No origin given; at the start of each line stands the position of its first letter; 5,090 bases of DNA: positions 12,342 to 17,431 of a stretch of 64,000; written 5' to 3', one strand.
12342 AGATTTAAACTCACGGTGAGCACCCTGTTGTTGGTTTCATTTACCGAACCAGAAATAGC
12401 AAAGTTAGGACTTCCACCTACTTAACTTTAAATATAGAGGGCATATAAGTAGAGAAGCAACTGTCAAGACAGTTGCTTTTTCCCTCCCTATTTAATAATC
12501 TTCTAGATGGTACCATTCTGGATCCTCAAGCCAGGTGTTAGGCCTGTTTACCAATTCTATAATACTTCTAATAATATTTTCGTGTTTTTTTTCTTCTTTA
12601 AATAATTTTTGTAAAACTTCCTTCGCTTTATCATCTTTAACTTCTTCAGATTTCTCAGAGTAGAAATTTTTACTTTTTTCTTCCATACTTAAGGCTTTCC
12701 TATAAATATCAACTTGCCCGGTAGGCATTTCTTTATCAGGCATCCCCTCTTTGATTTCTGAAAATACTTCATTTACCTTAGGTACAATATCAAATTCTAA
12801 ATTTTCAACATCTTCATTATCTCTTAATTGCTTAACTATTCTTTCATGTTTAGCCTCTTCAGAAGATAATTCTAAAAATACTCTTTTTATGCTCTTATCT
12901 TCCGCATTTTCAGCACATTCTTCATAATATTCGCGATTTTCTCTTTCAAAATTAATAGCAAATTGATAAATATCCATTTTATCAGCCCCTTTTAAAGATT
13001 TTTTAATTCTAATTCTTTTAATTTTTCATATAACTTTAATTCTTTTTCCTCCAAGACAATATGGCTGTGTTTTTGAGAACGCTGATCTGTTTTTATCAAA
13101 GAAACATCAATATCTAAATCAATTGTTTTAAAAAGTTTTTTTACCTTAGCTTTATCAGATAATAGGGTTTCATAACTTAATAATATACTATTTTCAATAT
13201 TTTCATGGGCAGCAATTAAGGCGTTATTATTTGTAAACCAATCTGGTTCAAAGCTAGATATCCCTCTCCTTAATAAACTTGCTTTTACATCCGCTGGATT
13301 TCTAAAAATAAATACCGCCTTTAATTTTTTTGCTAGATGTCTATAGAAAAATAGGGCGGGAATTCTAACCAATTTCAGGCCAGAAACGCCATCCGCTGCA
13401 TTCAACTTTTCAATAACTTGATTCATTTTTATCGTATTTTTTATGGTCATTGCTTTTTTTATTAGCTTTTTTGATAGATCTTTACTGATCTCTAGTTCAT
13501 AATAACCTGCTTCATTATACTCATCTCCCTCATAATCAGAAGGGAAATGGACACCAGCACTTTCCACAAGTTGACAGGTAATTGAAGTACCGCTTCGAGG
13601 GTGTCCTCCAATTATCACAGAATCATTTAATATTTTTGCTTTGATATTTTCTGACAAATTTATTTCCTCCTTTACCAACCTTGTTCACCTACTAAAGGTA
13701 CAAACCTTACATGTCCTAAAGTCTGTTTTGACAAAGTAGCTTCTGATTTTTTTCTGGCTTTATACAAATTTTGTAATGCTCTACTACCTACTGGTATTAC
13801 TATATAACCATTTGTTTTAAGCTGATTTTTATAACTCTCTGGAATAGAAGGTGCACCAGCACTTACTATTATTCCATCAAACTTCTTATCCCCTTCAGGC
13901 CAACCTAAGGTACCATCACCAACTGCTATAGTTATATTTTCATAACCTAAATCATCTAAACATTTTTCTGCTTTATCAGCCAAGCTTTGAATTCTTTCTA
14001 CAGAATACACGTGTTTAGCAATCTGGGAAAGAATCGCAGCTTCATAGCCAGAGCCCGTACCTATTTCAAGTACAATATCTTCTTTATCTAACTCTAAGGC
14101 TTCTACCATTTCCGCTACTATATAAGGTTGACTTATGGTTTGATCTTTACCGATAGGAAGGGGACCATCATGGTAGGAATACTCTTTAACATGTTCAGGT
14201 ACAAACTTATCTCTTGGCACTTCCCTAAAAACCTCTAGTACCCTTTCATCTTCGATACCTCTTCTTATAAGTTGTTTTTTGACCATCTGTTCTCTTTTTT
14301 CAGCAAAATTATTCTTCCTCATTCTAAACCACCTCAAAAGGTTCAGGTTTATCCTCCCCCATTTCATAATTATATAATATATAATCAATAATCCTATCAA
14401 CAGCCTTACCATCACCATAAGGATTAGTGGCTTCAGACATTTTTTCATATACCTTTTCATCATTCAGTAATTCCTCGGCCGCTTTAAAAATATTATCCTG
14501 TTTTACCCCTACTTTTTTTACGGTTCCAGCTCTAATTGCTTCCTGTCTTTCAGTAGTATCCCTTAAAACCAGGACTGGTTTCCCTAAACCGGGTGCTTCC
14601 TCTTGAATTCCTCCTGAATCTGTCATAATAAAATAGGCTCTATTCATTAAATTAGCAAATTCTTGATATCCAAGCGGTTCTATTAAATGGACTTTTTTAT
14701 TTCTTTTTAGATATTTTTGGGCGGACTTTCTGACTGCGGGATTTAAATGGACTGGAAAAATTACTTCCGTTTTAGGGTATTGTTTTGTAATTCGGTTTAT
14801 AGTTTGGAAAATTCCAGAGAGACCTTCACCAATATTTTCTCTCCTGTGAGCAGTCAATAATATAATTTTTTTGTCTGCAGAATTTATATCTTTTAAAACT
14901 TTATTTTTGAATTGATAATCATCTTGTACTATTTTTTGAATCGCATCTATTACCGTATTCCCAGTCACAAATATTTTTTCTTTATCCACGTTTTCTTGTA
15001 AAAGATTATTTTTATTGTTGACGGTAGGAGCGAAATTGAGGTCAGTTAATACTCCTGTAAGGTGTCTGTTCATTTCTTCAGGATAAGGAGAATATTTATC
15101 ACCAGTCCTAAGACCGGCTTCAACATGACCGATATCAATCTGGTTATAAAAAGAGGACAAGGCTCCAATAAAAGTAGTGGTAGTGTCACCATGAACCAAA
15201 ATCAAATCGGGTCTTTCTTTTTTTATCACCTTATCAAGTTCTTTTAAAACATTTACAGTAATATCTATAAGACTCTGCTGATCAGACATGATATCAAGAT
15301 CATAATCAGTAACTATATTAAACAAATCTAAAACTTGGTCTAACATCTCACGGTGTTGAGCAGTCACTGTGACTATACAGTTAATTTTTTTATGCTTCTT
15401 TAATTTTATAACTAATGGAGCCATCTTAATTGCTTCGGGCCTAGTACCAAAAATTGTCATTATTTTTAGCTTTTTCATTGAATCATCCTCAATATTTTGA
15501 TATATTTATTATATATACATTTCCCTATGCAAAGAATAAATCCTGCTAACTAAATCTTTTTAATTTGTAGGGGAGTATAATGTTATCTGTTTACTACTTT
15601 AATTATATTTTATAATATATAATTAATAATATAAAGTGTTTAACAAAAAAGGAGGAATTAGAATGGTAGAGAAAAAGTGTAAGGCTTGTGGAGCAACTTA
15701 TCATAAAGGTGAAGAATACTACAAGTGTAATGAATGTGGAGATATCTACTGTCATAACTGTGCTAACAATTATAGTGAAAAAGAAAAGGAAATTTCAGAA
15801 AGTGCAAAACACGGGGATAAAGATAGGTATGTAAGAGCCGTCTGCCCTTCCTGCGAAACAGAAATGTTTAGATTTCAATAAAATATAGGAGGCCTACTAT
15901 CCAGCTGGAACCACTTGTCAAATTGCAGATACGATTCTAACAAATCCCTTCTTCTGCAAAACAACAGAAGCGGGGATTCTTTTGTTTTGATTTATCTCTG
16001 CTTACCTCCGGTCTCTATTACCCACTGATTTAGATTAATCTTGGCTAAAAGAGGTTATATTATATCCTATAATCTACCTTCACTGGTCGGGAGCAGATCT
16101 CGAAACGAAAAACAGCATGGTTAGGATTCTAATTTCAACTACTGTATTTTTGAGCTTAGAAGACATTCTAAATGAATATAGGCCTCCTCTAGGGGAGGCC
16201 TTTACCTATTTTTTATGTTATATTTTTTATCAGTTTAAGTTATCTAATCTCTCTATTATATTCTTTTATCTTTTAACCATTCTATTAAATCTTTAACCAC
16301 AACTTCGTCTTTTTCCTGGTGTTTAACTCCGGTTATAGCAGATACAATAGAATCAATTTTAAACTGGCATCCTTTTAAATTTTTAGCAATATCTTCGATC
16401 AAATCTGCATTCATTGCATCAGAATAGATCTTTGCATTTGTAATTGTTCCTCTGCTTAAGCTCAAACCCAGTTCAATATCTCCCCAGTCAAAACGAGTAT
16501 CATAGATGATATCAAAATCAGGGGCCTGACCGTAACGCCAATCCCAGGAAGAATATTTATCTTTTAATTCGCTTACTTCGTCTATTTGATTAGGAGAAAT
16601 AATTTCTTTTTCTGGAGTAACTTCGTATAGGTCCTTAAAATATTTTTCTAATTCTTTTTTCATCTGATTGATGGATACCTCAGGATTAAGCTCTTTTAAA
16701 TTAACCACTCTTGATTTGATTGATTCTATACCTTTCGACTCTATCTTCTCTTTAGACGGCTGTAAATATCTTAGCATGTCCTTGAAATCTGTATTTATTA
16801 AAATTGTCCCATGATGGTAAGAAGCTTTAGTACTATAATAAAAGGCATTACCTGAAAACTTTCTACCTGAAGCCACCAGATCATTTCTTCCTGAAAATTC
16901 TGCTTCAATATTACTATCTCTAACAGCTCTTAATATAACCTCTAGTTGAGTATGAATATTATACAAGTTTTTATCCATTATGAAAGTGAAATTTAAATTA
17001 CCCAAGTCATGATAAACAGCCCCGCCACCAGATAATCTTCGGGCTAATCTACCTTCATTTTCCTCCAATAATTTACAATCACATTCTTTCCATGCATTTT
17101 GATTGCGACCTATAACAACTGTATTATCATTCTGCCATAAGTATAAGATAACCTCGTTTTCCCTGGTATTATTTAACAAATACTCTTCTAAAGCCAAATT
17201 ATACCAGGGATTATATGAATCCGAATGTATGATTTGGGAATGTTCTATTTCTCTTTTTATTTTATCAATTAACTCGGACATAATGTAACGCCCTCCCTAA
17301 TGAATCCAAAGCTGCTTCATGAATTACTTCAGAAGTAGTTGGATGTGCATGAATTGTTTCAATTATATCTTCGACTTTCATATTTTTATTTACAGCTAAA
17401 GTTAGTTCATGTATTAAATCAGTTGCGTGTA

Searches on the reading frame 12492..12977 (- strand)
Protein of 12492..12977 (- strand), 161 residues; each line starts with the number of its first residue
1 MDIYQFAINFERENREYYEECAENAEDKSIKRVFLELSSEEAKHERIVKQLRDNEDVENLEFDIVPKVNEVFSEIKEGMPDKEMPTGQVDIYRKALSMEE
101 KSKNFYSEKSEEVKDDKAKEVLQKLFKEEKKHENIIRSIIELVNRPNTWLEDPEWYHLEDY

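Call 9: search_protein_families(library=pfam, proteins=[window:12492-12977:-])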
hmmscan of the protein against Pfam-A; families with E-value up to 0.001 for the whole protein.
window:12492-12977:- (161 aa): 4 families
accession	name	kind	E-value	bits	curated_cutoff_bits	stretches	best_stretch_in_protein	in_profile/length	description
PF02915.23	Rubrerythrin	-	1.2e-14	55.3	22.8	1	5-138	4-135/137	Rubrerythrin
PF13668.12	Ferritin_2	-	1.1e-07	32.5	24.7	1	1-140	3-136/138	Ferritin-like domain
PF09537.16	DUF2383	-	1.4e-05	25.6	30.8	0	15-77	17-80/111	Domain of unknown function (DUF2383)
PF22277.2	EncFtn-like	-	0.00016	21.8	27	0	82-134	7-61/85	EncFtn-like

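Call 21: find_encoding_contigs(protein=window:12492-12977:-, flank=4000, max_places=10)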
Protein window:12492-12977:- (161 aa): 2 contigs read that carry it; 2 places shown.
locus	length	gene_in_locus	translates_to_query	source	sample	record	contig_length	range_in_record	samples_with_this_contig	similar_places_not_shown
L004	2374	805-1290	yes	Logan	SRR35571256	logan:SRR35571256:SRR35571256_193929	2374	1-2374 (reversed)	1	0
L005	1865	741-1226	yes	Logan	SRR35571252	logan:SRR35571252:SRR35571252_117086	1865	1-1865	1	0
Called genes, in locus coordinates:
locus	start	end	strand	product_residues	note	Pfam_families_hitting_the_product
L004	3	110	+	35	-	?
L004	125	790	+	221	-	-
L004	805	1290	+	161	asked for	PF02915:Rubrerythrin, PF13668:Ferritin_2 (weak)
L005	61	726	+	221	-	-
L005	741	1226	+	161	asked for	PF02915:Rubrerythrin, PF13668:Ferritin_2 (weak)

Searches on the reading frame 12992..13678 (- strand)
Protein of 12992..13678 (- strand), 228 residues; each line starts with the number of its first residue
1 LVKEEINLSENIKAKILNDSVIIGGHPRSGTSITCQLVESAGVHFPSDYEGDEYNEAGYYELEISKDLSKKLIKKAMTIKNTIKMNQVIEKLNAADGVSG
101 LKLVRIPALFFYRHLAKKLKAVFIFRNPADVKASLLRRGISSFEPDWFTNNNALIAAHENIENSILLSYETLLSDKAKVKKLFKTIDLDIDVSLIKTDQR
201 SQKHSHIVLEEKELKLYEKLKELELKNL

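Call 9: search_protein_families(library=pfam, proteins=[window:12992-13678:-])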
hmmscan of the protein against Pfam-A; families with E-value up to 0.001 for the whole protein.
window:12992-13678:- (228 aa): 1 family
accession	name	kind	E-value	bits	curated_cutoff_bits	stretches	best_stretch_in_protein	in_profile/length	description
PF00685.33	Sulfotransfer_1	-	0.00012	22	22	1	19-136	2-108/255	Sulfotransferase domain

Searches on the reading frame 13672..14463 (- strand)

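Call 9: search_protein_families(library=pfam, proteins=[window:13672-14463:-])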
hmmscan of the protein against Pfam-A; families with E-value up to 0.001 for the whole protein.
window:13672-14463:- (263 aa): 5 families
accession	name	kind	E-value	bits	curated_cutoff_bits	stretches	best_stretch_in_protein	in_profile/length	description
PF01135.25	PCMT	-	4.4e-60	203.5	20.3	1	58-261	4-209/210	Protein-L-isoaspartate(D-aspartate) O-methyltransferase (PCMT)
PF00398.26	RrnaAD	-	8.6e-08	32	24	1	112-183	15-84/263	Ribosomal RNA adenine dimethylase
PF13847.12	Methyltransf_31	-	3.8e-07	30.3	27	1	126-241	2-127/145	Methyltransferase domain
PF13649.12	Methyltransf_25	-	2.4e-05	25.4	27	1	131-202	1-72/97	Methyltransferase domain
PF08241.18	Methyltransf_11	-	0.00019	22.4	21.2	1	132-203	1-69/95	Methyltransferase domain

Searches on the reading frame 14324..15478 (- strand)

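Call 9: search_protein_families(library=pfam, proteins=[window:14324-15478:-])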
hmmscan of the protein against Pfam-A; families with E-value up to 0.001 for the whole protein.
window:14324-15478:- (384 aa): 2 families
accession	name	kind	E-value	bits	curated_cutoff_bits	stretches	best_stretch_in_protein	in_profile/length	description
PF02350.25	Epimerase_2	-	3.4e-121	404.8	30.6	1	25-367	2-346/347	UDP-N-acetylglucosamine 2-epimerase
PF02684.21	LpxB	-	2e-06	27.4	22.6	1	173-305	159-286/374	Lipid-A-disaccharide synthetase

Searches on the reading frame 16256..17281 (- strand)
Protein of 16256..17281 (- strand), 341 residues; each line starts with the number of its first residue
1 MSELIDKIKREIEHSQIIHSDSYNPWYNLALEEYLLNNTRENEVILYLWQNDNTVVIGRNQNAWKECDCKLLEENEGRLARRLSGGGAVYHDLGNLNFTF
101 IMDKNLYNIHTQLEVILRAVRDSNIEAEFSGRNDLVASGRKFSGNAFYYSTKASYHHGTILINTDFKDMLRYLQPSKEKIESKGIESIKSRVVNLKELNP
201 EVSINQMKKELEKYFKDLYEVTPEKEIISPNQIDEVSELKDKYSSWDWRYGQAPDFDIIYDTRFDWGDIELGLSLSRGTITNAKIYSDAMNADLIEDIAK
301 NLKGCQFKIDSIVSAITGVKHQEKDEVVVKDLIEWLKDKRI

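Call 9: search_protein_families(library=pfam, proteins=[window:16256-17281:-])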
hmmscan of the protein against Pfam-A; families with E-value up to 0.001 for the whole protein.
window:16256-17281:- (341 aa): 3 families
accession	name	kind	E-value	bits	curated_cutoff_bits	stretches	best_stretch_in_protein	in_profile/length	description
PF21948.1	LplA-B_cat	-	5.1e-66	222.9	27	1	24-216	1-200/200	Lipoyl protein ligase A/B catalytic domain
PF10437.14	Lip_prot_lig_C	-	4.6e-19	68.6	24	1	254-336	2-85/85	Bacterial lipoate protein ligase C-terminus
PF03099.24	BPL_LplA_LipB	-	4.5e-06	27.1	21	1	60-165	9-133/133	Biotin/lipoate A/B protein ligase family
